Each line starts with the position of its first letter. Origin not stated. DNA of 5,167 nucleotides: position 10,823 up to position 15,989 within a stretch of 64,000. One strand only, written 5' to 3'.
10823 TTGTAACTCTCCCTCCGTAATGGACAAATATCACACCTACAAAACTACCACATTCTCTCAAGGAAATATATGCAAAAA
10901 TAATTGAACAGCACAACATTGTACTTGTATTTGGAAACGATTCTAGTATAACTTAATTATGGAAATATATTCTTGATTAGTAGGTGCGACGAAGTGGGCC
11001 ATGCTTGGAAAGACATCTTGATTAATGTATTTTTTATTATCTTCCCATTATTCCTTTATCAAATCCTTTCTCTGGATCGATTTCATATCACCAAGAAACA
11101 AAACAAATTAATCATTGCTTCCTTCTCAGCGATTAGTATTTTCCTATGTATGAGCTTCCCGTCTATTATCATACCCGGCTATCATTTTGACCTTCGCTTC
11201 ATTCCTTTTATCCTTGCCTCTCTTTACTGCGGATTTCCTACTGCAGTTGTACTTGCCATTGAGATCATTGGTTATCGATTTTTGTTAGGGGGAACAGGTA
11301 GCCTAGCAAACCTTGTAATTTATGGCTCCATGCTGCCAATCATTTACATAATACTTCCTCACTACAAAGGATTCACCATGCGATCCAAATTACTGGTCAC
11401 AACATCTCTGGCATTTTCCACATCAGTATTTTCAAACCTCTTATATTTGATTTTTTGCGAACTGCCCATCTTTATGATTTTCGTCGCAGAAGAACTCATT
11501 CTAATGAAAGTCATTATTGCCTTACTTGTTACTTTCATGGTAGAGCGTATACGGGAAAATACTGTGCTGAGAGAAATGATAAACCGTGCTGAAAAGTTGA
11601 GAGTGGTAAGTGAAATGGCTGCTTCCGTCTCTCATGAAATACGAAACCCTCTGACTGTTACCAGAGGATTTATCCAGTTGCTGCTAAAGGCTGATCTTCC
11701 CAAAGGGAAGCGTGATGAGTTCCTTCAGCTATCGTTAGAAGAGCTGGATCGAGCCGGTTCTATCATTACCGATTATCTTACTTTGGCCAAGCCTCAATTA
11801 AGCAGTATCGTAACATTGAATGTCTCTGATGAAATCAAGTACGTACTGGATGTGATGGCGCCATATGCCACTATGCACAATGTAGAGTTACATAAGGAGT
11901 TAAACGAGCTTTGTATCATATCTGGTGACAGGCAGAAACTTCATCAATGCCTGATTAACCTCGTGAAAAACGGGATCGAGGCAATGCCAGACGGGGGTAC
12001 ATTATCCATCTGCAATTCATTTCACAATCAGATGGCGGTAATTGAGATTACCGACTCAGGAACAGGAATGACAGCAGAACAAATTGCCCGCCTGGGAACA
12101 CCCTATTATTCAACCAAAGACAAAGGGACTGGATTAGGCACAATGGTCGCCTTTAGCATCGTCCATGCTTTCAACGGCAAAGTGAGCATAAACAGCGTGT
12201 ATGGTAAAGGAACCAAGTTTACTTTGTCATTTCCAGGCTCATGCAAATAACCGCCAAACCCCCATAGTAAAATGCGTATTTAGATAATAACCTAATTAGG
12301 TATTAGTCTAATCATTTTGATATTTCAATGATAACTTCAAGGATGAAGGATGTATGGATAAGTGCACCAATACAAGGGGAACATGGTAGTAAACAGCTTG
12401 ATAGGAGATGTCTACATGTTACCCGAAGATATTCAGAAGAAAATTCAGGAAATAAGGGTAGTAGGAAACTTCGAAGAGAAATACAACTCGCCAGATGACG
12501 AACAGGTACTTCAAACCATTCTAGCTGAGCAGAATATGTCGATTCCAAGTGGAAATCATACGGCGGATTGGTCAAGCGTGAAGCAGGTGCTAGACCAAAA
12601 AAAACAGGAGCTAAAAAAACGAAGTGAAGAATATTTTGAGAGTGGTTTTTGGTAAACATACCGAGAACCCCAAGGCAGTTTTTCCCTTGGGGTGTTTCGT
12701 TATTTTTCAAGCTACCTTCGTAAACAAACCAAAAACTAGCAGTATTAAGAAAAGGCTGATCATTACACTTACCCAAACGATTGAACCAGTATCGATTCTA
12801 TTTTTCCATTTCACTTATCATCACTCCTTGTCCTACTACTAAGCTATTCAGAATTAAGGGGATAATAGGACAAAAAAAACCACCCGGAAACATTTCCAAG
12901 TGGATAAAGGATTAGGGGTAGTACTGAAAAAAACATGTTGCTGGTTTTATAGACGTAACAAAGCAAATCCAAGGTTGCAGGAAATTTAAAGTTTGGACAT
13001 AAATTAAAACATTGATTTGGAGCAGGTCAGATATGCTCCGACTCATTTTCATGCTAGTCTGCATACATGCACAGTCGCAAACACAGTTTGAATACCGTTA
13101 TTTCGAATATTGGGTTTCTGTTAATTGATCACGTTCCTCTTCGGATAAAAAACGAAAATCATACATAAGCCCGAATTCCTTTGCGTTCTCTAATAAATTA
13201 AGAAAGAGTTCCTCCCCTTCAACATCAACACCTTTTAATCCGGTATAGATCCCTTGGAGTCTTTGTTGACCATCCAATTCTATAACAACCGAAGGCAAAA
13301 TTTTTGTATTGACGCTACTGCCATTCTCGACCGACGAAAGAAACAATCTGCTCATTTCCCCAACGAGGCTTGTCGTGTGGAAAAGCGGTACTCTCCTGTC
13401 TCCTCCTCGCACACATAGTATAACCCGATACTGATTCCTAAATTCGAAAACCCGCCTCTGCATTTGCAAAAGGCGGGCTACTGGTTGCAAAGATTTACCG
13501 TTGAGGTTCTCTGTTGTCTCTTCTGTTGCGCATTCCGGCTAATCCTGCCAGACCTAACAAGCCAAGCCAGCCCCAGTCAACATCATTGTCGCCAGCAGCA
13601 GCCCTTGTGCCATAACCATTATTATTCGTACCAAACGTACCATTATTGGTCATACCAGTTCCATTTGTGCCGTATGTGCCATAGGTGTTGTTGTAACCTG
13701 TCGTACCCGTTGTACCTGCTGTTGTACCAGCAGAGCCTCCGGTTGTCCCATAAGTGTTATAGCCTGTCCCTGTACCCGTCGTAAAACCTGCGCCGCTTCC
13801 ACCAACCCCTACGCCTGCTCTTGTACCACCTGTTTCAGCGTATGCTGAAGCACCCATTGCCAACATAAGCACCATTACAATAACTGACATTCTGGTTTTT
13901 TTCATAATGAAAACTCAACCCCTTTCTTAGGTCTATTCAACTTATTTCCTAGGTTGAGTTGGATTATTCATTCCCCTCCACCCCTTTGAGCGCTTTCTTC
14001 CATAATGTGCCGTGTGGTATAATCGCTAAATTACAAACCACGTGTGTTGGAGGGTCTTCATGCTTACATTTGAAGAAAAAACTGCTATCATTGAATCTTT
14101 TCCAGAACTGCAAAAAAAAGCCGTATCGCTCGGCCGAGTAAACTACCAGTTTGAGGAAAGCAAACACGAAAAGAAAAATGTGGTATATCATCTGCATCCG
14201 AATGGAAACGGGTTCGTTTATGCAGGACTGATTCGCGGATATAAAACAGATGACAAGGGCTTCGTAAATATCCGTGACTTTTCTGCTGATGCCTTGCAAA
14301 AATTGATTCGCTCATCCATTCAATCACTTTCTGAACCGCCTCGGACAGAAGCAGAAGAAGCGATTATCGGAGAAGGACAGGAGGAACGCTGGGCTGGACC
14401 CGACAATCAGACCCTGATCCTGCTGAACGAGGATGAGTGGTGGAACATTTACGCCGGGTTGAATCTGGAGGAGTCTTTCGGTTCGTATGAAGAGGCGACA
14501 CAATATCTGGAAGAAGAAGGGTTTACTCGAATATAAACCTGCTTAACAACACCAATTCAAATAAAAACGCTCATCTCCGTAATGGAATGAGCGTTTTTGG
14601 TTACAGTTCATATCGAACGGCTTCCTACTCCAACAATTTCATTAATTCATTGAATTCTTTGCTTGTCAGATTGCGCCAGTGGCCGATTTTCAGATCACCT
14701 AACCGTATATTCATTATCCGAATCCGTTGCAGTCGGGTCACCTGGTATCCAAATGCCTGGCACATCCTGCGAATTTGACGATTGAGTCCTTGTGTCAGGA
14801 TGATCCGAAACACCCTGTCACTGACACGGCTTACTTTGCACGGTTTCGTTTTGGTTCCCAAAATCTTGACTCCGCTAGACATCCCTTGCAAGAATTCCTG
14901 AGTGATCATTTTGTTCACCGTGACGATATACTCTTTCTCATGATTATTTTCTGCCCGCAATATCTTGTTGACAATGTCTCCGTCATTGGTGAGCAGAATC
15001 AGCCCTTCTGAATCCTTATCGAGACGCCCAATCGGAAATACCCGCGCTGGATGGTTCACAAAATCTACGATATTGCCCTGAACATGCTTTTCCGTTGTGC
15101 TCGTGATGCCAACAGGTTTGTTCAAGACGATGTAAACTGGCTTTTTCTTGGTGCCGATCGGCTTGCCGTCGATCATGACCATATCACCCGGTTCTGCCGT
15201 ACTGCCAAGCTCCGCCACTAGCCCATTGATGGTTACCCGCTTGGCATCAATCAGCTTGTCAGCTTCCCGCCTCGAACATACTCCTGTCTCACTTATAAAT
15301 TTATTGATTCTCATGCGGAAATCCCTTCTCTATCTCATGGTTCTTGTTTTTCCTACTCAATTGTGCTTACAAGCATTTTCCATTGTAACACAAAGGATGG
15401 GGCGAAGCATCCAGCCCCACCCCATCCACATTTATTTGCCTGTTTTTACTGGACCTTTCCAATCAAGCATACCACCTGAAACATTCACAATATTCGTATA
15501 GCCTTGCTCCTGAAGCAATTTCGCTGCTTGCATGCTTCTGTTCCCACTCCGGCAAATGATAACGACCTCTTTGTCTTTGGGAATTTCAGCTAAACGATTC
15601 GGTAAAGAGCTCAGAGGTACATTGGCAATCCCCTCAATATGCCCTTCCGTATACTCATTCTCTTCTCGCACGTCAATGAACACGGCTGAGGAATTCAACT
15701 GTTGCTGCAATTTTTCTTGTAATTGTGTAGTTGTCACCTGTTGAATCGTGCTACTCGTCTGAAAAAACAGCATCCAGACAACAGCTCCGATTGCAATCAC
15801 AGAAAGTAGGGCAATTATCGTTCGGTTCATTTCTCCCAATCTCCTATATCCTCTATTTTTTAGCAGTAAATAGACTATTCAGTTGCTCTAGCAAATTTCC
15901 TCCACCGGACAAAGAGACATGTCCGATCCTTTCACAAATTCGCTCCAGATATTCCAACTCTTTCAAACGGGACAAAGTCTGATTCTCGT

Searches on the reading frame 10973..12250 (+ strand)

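Call 71: search_protein_families(library=pfam, proteins=[window:10973-12250:+], max_evalue=0.00001)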
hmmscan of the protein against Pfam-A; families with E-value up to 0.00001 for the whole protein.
window:10973-12250:+ (425 aa): 3 families
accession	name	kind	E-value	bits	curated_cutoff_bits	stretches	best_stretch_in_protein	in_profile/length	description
PF02518.31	HATPase_c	-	1.1e-20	74.5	26.4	1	318-421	1-108/111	Histidine kinase-, DNA gyrase B-, and HSP90-like ATPase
PF00512.31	HisKA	-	6.4e-15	55.4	26.9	1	213-275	3-64/66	His Kinase A (phospho-acceptor) domain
PF07694.17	5TM-5TMR_LYT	-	1.2e-06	28.7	24.6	1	31-179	6-145/169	5TMR of 5TMR-LYT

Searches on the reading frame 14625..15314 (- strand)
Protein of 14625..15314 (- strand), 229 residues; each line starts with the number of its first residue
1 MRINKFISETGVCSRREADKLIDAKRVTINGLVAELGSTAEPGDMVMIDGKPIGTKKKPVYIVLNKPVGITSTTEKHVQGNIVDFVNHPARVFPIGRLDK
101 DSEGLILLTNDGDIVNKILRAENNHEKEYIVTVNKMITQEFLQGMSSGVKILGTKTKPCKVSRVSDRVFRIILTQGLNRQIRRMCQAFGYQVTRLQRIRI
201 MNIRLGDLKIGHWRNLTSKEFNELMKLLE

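Call 71: search_protein_families(library=pfam, proteins=[window:14625-15314:-], max_evalue=0.00001)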
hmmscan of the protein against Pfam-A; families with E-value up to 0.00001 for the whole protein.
window:14625-15314:- (229 aa): 2 families
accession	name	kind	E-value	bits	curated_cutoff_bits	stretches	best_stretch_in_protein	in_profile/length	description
PF00849.27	PseudoU_synth_2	-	5.2e-22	79.1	26.8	1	61-187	2-152/152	RNA pseudouridylate synthase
PF01479.30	S4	-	2e-10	40.7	22.8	1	1-46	1-48/48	S4 domain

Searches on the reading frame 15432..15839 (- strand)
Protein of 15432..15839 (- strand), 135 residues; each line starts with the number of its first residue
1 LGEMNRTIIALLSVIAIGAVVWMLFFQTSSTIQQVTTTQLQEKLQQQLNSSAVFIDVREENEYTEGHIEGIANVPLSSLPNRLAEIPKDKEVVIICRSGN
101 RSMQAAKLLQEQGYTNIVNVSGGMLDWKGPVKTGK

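Call 71: search_protein_families(library=pfam, proteins=[window:15432-15839:-], max_evalue=0.00001)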
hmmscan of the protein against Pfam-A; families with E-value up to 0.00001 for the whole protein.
window:15432-15839:- (135 aa): 1 family
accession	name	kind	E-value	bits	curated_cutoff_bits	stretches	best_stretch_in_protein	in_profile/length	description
PF00581.25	Rhodanese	-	2.9e-23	82.7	22.2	1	41-128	2-100/102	Rhodanese-like domain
